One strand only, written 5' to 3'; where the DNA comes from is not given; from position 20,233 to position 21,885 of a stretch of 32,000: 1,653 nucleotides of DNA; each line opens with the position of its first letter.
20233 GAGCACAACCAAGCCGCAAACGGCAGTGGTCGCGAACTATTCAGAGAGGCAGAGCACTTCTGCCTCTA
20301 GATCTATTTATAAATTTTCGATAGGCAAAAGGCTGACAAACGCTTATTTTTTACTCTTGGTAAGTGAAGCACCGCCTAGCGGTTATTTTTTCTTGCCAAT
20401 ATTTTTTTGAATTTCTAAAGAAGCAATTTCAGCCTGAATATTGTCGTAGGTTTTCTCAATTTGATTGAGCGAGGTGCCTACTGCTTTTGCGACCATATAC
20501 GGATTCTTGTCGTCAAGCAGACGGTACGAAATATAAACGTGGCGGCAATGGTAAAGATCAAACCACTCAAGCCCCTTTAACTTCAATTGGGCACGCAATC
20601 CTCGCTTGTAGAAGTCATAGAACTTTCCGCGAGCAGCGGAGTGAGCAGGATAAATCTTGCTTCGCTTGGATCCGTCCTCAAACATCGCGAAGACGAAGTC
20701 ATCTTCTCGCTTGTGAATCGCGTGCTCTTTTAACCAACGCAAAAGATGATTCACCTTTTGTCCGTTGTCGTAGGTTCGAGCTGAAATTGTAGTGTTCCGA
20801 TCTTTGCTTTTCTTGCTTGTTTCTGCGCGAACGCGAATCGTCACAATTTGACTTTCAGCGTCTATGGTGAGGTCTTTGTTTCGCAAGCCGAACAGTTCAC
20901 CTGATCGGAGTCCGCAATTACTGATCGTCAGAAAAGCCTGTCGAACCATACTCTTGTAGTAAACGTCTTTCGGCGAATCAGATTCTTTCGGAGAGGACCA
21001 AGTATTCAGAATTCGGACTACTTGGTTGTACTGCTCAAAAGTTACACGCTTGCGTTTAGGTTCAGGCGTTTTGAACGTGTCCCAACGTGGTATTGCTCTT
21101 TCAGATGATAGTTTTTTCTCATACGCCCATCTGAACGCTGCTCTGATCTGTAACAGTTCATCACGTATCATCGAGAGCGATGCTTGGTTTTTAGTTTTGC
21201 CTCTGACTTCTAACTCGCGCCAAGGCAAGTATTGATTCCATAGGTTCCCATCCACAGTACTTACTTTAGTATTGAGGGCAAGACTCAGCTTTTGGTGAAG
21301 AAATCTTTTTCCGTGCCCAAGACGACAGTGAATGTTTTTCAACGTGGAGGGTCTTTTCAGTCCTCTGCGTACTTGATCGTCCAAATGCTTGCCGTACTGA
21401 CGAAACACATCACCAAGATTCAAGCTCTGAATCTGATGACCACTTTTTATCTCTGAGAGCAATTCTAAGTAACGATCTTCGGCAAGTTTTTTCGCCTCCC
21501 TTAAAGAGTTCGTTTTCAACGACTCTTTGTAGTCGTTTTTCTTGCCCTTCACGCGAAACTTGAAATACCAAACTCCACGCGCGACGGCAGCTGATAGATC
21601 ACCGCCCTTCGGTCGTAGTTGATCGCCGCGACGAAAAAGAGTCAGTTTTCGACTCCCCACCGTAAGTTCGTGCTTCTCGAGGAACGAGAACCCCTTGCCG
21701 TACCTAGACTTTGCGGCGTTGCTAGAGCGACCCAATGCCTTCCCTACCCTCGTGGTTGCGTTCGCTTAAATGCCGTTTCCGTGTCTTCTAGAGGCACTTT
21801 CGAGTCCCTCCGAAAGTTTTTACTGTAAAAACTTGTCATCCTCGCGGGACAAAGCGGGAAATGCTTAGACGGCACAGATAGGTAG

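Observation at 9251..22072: The guaA 3' end is duplicated 12.8 kb away, bounding a composite island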

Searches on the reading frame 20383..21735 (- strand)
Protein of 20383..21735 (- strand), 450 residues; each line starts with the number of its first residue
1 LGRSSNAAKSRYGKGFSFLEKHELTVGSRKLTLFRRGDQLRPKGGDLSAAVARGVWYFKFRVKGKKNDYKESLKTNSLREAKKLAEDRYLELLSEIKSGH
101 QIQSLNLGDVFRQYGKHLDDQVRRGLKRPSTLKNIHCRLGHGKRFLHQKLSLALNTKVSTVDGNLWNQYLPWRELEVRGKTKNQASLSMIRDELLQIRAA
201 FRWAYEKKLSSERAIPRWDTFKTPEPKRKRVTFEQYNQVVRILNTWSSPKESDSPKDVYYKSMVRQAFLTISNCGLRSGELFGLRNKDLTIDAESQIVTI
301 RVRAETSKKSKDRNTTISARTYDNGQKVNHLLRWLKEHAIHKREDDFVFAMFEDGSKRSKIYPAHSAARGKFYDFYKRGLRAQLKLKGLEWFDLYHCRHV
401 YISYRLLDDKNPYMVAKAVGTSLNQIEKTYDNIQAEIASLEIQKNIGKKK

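Call 7: search_protein_families(library=pfam, proteins=[window:20383-21735:-], max_evalue=0.01)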
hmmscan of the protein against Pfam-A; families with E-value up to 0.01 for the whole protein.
window:20383-21735:- (450 aa): 1 family
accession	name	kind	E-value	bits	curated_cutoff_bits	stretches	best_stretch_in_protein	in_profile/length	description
PF00589.27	Phage_integrase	-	3.5e-08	33.8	27.1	1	231-357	3-101/172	Phage integrase family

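Call 15: find_homologous_proteins(query=window:20383-21735:-)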
Query window:20383-21735:- (450 aa): 46 proteins with E <= 0.001 among 7654 candidates.
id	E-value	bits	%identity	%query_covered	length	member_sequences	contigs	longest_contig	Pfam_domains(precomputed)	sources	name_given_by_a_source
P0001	0.0e+0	1014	100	100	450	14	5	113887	PF00589.28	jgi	-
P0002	1.3e-254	863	86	99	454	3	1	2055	PF00589.28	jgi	-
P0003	1.9e-204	697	70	98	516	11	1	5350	PF00589.28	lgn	-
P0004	2.1e-204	697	70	98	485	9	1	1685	PF00589.28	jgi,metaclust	metaclust:\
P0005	1.2e-202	692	69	98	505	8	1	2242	PF00589.28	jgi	jgi:integrase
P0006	5.6e-201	686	68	98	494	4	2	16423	PF00589.28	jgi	jgi:integrase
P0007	2.0e-156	539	57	98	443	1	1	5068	PF00589.28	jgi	jgi:integrase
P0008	8.5e-130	451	51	97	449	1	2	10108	PF00589.28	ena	-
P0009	1.2e-125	438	51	97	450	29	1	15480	PF00589.28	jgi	jgi:integrase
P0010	1.5e-124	434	51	96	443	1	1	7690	PF00589.28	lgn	-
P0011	1.8e-124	434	50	97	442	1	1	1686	PF00589.28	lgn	-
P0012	1.2e-123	431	50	97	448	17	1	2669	PF00589.28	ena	-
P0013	6.9e-123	429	50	97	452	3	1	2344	PF00589.28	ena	-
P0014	2.9e-120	420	50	97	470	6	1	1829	PF00589.28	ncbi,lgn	-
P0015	1.7e-108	381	69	56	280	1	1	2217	PF00589.28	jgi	-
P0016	2.5e-85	305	54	61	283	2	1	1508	PF00589.28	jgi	jgi:hypothetical protein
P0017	2.9e-74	268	36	96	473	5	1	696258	PF00589.28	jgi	jgi:integrase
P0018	9.2e-72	260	36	99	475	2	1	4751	PF00589.28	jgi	jgi:integrase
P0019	2.0e-69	253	37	86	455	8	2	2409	PF00589.28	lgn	-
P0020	2.0e-69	253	37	96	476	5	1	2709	PF00589.28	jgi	jgi:integrase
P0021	7.8e-69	251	50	57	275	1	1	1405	PF00589.28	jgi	-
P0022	8.4e-64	234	34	98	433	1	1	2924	PF00589.28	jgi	jgi:integrase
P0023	1.8e-62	230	35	98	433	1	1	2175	PF00589.28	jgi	jgi:integrase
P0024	2.8e-62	229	34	98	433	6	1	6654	PF00589.28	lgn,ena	-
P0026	1.1e-61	227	34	100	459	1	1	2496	PF00589.28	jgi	jgi:integrase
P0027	7.1e-61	224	33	98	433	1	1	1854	PF00589.28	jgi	jgi:integrase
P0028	1.0e-60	224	33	98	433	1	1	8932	PF00589.28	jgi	jgi:integrase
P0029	1.9e-60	223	35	98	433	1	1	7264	PF00589.28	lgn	-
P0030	2.1e-60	223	33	98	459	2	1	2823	PF00589.28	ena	-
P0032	2.9e-60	222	34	99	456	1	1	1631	PF00589.28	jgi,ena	-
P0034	2.5e-58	216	33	98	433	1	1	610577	PF00589.28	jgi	jgi:integrase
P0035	1.4e-56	210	33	94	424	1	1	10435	PF00589.28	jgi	jgi:integrase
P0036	1.5e-55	207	35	85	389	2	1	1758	PF00589.28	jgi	jgi:integrase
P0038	3.1e-54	203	34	85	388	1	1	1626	PF00589.28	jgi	jgi:integrase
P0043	1.6e-51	194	35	79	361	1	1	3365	PF00589.28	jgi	jgi:site-specific recombinase XerD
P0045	5.2e-45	172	36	66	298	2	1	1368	PF00589.28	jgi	jgi:integrase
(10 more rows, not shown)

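Call 26: find_encoding_contigs(protein=P0001, flank=10000, max_places=6)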
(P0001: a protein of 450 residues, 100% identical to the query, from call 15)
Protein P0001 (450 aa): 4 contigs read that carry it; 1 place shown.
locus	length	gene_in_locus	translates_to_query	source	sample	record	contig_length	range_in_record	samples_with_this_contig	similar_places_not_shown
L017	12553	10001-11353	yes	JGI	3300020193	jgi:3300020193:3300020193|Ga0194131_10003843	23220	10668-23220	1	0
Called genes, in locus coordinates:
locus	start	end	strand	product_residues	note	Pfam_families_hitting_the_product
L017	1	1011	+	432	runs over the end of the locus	PF13393:tRNA-synt_His, PF00587:tRNA-synt_2b, PF03129:HGTP_anticodon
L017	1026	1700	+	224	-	PF09976:TPR_21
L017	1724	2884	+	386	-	PF01011:PQQ (faint), PF13570:Beta-prop_ACSF4, PF13360:PQQ_2, PF13570:Beta-prop_ACSF4 (weak), PF13360:PQQ_2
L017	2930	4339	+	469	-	PF00350:Dynamin_N (faint), PF01926:MMR_HSR1, PF02421:FeoB_N, PF00009:GTP_EFTU, PF01926:MMR_HSR1, PF02421:FeoB_N, PF04548:AIG1 (weak), PF14714:KH_dom-like, +4 more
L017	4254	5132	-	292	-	PF18421:Peptidase_M23_N, PF01551:Peptidase_M23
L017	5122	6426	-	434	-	PF01336:tRNA_anti-codon, PF13742:tRNA_anti_2, PF02601:Exonuc_VII_L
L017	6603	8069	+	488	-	PF00478:IMPDH, PF00571:CBS, PF03060:NMO (weak), PF01070:FMN_dh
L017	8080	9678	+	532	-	PF00117:GATase, PF07722:Peptidase_C26, PF02540:NAD_synthase, PF03054:tRNA_Me_trans (faint), PF00958:GMP_synt_C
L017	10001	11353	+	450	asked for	PF00589:Phage_integrase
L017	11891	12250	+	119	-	-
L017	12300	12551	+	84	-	?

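Call 28: find_encoding_contigs(protein=P0006, flank=10000, max_places=3)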
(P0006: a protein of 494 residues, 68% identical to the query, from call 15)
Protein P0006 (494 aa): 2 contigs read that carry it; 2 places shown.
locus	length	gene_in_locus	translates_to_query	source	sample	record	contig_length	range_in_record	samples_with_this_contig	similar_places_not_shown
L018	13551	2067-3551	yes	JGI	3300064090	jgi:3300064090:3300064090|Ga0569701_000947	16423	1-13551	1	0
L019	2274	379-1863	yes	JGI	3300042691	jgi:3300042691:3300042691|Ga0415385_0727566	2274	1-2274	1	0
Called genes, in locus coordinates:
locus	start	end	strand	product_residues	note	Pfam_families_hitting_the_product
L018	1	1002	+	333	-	?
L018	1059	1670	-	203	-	PF00239:Resolvase, PF13384:HTH_23 (weak)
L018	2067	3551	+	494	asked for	PF00589:Phage_integrase (weak)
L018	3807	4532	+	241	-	-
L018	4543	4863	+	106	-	-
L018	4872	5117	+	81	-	-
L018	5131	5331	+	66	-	-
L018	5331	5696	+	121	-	-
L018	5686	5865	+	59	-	-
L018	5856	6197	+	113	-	-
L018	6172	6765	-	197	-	-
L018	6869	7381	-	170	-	-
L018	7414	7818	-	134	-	-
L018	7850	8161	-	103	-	-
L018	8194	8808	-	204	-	-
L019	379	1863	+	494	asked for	PF00589:Phage_integrase (weak)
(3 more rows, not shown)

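Call 29: find_encoding_contigs(protein=P0009, flank=10000, max_places=3)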
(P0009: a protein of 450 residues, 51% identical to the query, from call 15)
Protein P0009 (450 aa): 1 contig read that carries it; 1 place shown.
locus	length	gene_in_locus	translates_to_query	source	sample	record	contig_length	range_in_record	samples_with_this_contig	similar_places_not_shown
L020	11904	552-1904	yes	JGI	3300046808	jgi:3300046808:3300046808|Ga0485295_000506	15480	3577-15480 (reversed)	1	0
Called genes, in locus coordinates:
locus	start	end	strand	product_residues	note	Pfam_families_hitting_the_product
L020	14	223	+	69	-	PF00958:GMP_synt_C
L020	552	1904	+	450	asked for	PF00589:Phage_integrase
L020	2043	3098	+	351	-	-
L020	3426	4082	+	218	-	-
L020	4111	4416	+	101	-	-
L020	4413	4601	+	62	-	-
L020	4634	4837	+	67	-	-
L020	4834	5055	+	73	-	-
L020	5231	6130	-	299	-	-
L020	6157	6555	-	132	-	-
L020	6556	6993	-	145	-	-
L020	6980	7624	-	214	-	PF10544:T5orf172, PF13455:MUG113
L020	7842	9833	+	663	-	-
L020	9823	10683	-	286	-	PF02086:MethyltransfD12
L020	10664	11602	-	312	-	PF01555:N6_N4_Mtase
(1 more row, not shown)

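Call 30: find_encoding_contigs(protein=P0008, flank=10000, max_places=3)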
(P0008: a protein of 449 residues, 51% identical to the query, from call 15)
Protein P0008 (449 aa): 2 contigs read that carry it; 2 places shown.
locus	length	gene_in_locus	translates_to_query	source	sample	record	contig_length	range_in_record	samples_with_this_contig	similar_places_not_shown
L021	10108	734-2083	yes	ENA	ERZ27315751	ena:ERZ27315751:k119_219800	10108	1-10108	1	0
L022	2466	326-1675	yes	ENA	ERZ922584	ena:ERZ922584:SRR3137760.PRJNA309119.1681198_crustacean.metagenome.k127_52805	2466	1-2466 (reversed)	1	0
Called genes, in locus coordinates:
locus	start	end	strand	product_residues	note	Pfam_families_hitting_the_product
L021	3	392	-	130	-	?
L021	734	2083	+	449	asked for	PF00589:Phage_integrase (weak)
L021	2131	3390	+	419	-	PF00145:DNA_methylase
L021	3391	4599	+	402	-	PF15515:MvaI_BcnI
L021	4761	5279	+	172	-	-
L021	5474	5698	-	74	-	-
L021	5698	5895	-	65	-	-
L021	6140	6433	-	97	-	-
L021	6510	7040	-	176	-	-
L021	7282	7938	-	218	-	PF13191:AAA_16 (faint), PF13173:AAA_14 (weak), PF00004:AAA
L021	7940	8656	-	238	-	-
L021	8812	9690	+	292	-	-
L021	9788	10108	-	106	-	?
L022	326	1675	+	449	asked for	PF00589:Phage_integrase (weak)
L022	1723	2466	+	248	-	?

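Call 33: search_dna_similar(query=window:20383-21735:-, collection=plasmids, mode=protein, max_evalue=0.001, max_rows=15)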
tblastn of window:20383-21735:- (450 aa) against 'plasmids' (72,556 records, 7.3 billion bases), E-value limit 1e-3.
No match.

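Call 34: search_dna_similar(query=window:20383-21735:-, collection=phages, mode=protein, max_evalue=0.001, max_rows=15)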
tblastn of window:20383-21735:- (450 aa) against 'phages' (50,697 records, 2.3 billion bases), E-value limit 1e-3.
Records with a match: 3; places in all: 3; records where one place covers at least 80% of the query: 1.
Best place of each record, by identity: <60% 3.
By first word of the organism name: Planktothrix 2; Providencia 1.
By host as written in the record: Planktothrix agardhii HAB637 2; - 1.
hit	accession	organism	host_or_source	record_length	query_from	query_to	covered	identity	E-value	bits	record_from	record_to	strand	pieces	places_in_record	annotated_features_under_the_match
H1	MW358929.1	Providencia phage PSTRCR_117lys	sewage sample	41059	60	432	83%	24.5%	1e-4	50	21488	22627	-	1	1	integrase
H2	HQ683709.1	Planktothrix phage PaV-LD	Planktothrix agardhii HAB637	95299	188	437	56%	20.3%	1e-4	51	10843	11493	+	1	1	integrase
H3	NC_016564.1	Planktothrix phage PaV-LD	Planktothrix agardhii HAB637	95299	188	437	56%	20.3%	1e-4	51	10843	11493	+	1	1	integrase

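Call 50: search_protein_families(library=pfam, proteins=[P0006, P0009, P0008, P0017], max_evalue=0.01)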
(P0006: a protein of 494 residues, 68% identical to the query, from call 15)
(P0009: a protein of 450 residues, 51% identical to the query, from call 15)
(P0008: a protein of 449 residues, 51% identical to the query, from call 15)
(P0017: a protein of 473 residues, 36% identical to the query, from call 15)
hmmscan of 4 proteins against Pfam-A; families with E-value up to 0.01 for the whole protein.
P0006 (494 aa): 2 families
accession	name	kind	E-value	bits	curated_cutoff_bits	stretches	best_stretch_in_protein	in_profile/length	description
PF00589.27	Phage_integrase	-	4.9e-07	30.1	27.1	1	281-386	19-101/172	Phage integrase family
PF20172.3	DUF6538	-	0.0055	16.8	27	0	79-119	6-52/60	Domain of unknown function (DUF6538)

P0009 (450 aa): 1 family
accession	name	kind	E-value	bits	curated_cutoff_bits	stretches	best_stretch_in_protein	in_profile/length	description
PF00589.27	Phage_integrase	-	2.3e-08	34.4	27.1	1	244-418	19-170/172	Phage integrase family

P0008 (449 aa): 1 family
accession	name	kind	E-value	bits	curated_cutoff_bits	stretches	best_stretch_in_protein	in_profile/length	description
PF00589.27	Phage_integrase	-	2.6e-07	31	27.1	1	252-425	25-169/172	Phage integrase family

P0017 (473 aa): 1 family
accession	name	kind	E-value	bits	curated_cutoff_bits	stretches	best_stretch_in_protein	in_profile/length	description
PF00589.27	Phage_integrase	-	4.9e-09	36.6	27.1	1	240-434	2-168/172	Phage integrase family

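Call 52: find_encoding_contigs(protein=P0017, flank=6000, max_places=2)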
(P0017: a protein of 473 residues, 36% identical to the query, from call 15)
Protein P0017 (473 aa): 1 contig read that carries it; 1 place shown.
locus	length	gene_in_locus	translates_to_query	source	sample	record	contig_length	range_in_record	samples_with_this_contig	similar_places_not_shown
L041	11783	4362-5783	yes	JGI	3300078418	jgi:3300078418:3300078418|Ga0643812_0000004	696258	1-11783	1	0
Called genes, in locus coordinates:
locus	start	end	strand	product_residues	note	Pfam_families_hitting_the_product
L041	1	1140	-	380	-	?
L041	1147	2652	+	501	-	PF00478:IMPDH, PF00571:CBS, PF01207:Dus (faint), PF03060:NMO, PF00977:His_biosynth (faint), PF01070:FMN_dh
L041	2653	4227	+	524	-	PF00117:GATase, PF07722:Peptidase_C26 (weak), PF02540:NAD_synthase (weak), PF00958:GMP_synt_C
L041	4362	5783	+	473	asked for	PF00589:Phage_integrase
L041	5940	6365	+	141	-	-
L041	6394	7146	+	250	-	PF12686:DUF3800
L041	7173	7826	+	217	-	-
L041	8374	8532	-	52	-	-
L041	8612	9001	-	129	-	-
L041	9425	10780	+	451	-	PF04862:DUF642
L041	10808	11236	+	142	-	PF00665:rve (faint), PF13683:rve_3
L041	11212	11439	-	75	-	PF00239:Resolvase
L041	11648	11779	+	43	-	-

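Call 53: find_encoding_contigs(protein=P0034, flank=6000, max_places=2)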
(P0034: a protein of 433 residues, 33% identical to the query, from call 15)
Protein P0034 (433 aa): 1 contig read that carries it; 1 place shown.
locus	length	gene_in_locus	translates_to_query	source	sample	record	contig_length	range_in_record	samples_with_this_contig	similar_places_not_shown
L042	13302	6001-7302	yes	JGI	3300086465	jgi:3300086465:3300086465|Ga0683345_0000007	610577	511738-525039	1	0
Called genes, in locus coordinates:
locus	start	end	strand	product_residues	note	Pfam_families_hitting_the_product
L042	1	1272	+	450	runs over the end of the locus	PF04055:Radical_SAM, PF13353:Fer4_12 (weak)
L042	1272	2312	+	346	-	-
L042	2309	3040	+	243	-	PF13489:Methyltransf_23, PF08241:Methyltransf_11, PF08242:Methyltransf_12, PF13649:Methyltransf_25, PF13847:Methyltransf_31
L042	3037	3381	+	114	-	-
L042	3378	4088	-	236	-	-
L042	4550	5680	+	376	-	-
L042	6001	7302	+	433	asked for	PF00589:Phage_integrase (weak)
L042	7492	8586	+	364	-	PF09925:DUF2157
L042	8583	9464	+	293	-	PF16106:DUF4824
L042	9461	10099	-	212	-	-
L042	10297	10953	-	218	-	PF13505:OMP_b-brl, PF01389:OmpA_membrane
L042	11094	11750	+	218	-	PF00072:Response_reg, PF00486:Trans_reg_C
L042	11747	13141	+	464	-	PF26769:HAMP_PhoQ (weak), PF00512:HisKA, PF02518:HATPase_c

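Call 54: find_encoding_contigs(protein=P0007, flank=6000, max_places=2)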
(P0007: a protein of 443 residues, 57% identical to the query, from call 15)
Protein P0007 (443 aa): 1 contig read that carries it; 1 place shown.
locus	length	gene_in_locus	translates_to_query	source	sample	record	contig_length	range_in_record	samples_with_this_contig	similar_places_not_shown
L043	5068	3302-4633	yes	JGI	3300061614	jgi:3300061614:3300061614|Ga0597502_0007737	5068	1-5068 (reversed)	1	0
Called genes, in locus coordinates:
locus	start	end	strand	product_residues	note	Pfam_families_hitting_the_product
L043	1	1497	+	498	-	?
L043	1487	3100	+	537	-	PF00117:GATase, PF07722:Peptidase_C26 (weak), PF02540:NAD_synthase, PF00958:GMP_synt_C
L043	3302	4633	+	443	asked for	PF00589:Phage_integrase (faint)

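Call 56: search_protein_families(library=phrogs, proteins=[window:20383-21735:-], max_evalue=0.01)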
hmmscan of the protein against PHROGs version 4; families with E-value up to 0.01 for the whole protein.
window:20383-21735:- (450 aa): 2 families
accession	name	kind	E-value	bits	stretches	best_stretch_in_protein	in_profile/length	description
phrog_1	-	integration and excision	1.3e-21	78.5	1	52-432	120-434/611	integrase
phrog_216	-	integration and excision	7.4e-07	29.5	1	196-433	21-224/301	integrase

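Call 57: search_protein_families(library=ncbifam, proteins=[window:20383-21735:-], max_evalue=0.01)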
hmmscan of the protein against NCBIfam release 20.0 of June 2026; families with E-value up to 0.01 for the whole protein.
window:20383-21735:- (450 aa): 0 families

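Call 58: find_related_loci(query=A1, collection=viral_contigs, flank=3000)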
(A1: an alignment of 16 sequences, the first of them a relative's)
Query A1 (450 aa) in viral_contigs; peptide patterns used: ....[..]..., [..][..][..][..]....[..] (x = any residue, [..] = any of these).
49 stretches matched a pattern, but none encodes a relative of the query by tblastn (E <= 1e-3).

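Call 59: find_related_loci(query=A1, collection=metagenome_contigs, flank=3000)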
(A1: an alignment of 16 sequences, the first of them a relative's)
Query A1 (450 aa) in metagenome_contigs; peptide patterns used: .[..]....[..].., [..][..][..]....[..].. (x = any residue, [..] = any of these).
263 stretches matched a pattern; 53 encode a relative of the query (tblastn E <= 1e-3); 53 distinct loci.
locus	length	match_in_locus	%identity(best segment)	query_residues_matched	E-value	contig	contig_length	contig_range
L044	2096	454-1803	97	1-450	0e+0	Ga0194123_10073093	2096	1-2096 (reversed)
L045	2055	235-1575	86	4-450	0e+0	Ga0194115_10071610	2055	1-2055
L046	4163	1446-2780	69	8-450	0e+0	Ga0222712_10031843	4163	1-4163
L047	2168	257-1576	68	8-446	0e+0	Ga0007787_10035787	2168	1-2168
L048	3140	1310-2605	50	1-444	2e-143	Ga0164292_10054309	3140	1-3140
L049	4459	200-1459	51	8-445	3e-136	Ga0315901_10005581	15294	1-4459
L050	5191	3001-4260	50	8-445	2e-134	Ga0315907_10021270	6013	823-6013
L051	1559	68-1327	50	8-444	5e-143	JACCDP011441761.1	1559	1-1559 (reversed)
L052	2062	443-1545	95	1-368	0e+0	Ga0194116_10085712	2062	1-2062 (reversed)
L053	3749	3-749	71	199-446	8e-119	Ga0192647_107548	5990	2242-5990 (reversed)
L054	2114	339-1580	36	7-439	2e-88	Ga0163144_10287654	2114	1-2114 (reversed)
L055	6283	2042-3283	35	7-439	7e-83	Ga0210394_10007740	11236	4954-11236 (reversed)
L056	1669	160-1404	36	12-439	7e-85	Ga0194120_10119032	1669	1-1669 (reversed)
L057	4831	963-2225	36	4-445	3e-80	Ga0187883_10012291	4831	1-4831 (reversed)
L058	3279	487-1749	36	3-439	2e-79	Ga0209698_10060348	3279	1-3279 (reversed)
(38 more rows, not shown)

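Call 75: search_solved_structures(query=A1, max_evalue=0.1)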
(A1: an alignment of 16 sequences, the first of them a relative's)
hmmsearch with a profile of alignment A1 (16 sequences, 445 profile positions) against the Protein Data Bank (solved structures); distinct sequences matched with E-value up to 0.1: 5.
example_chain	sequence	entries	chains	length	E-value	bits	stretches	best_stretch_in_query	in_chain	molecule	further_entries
5jjv_A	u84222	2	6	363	0.00019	23.7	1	252-412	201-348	Tyrosine recombinase XerH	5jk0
5hxy_A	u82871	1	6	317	0.00019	23.7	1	254-415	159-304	Tyrosine recombinase XerA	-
5dcf_A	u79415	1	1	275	0.00047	22.4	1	255-424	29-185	Tyrosine recombinase XerD,DNA translocase FtsK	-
1a0p_A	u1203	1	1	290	0.0022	20.2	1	255-417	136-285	SITE-SPECIFIC RECOMBINASE XERD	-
3jbn_B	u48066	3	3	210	0.076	15.1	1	343-429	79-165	40S ribosomal protein eS1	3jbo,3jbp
